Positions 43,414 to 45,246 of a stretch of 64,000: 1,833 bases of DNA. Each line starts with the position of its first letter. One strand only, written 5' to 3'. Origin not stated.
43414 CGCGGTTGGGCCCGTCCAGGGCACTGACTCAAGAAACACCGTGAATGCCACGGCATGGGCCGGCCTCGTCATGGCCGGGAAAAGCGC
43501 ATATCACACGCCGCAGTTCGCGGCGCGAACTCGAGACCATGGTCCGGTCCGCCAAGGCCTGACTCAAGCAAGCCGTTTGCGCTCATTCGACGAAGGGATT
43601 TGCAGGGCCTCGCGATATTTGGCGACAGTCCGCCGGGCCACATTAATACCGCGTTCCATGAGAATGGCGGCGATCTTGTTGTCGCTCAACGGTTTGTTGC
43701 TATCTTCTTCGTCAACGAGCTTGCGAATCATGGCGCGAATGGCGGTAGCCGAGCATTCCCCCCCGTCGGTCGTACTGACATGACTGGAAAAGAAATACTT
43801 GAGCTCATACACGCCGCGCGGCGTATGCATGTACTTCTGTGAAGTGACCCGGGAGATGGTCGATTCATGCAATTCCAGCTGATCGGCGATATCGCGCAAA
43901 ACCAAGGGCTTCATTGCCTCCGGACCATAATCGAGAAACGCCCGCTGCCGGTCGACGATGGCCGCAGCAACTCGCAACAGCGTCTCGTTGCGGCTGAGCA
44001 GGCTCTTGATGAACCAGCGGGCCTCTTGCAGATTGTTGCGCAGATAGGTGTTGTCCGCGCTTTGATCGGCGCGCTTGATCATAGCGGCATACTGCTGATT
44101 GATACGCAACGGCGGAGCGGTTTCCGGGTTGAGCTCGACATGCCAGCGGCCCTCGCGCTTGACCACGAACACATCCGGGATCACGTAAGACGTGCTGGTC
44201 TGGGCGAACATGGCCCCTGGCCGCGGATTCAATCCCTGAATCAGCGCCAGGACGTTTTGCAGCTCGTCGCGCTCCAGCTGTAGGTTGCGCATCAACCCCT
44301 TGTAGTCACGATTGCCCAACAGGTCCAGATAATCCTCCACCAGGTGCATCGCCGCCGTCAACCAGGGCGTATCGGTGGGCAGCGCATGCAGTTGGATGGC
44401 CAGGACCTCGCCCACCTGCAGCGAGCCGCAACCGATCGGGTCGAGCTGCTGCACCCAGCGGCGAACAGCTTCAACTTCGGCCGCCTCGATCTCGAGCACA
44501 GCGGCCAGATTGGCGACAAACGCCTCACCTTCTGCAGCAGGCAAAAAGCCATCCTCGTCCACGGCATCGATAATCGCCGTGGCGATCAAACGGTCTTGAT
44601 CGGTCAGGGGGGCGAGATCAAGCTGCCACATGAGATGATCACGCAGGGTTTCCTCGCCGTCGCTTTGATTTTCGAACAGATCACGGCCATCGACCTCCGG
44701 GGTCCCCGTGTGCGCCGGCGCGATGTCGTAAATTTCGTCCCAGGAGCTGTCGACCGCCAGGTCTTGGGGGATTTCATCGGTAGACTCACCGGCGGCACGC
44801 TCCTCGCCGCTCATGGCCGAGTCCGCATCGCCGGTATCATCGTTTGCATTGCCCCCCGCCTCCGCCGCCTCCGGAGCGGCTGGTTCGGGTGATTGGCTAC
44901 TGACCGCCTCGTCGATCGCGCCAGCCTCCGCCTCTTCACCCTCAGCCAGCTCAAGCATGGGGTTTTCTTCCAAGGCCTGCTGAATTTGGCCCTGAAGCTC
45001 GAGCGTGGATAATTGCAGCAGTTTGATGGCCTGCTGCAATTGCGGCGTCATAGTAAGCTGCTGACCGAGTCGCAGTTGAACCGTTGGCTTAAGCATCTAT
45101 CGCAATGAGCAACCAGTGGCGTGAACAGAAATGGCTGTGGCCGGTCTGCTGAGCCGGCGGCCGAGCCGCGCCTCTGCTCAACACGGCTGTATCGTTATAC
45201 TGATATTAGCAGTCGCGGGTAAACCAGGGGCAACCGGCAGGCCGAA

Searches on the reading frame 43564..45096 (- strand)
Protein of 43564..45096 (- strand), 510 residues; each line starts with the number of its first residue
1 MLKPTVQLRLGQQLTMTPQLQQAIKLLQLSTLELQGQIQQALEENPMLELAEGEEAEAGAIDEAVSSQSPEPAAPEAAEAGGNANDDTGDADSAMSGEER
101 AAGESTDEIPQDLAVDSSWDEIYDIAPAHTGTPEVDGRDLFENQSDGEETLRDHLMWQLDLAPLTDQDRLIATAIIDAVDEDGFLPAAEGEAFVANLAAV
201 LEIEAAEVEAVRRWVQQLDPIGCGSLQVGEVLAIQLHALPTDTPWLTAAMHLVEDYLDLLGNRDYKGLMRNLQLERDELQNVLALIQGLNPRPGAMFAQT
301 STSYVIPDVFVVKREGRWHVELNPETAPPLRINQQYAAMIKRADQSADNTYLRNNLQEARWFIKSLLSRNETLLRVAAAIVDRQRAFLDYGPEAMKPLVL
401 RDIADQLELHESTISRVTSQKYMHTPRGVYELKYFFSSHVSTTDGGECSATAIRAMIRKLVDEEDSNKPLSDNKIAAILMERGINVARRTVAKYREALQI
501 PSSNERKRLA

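Call 75: search_protein_families(library=pfam, proteins=[window:43564-45096:-], max_evalue=0.00001)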
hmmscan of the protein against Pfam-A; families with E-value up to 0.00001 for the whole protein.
window:43564-45096:- (510 aa): 3 families
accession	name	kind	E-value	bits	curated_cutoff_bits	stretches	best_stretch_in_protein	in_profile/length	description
PF04552.19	Sigma54_DBD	-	1.6e-69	233.2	22.8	1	350-508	2-160/160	Sigma-54, DNA binding domain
PF04963.19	Sigma54_CBD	-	3.1e-56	190.5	22.9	1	141-336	2-185/185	Sigma-54 factor, core binding domain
PF00309.25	Sigma54_AID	-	3.3e-16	59.3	23.8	1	6-50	2-46/46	Sigma-54 factor, Activator interacting domain (AID)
